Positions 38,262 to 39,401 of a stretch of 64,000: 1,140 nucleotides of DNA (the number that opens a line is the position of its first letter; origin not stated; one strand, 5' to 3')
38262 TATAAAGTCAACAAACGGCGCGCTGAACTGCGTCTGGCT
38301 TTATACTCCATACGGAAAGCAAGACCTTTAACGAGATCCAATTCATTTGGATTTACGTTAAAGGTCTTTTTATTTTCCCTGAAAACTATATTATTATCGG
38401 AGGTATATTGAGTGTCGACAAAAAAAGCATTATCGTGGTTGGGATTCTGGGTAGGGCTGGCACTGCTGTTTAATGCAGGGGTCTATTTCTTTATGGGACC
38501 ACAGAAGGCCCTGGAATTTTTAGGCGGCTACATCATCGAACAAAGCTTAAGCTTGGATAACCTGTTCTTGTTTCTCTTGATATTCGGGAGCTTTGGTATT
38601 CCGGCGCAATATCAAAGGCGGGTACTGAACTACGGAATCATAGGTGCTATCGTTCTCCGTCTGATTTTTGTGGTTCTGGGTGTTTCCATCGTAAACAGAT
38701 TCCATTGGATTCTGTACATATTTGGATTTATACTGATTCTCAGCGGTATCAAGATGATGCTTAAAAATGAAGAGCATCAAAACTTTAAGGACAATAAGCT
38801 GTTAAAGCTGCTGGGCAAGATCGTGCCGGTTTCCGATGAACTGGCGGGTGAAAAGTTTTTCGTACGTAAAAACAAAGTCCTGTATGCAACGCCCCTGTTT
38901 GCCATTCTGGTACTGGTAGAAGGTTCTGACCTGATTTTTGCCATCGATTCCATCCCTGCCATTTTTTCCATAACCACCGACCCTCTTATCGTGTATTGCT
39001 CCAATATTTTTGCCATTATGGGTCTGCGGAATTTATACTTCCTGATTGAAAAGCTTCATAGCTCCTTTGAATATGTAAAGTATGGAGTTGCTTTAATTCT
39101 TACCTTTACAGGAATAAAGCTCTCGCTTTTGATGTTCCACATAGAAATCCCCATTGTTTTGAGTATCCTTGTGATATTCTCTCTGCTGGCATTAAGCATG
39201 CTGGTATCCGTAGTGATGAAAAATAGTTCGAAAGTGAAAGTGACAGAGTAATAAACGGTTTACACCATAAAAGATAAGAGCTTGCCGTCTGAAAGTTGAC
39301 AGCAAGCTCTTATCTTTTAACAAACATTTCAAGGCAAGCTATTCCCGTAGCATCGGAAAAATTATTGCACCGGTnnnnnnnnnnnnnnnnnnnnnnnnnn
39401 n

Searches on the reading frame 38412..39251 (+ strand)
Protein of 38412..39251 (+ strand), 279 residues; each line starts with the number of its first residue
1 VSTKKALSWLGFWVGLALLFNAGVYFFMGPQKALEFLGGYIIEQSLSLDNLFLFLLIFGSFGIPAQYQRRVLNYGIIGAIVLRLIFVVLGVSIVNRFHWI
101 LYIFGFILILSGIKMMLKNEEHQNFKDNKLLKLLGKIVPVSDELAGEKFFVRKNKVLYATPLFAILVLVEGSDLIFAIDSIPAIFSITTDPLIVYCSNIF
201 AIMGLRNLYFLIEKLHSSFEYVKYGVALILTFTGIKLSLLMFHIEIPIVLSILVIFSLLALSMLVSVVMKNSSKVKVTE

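Call 70: search_protein_families(library=pfam, proteins=[window:38412-39251:+], max_evalue=0.001)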
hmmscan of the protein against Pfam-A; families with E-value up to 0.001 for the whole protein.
window:38412-39251:+ (279 aa): 1 family
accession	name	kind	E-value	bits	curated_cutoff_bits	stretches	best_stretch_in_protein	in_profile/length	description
PF03741.22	TerC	-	5.2e-48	163.6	27.8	1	39-239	3-176/178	Integral membrane protein TerC family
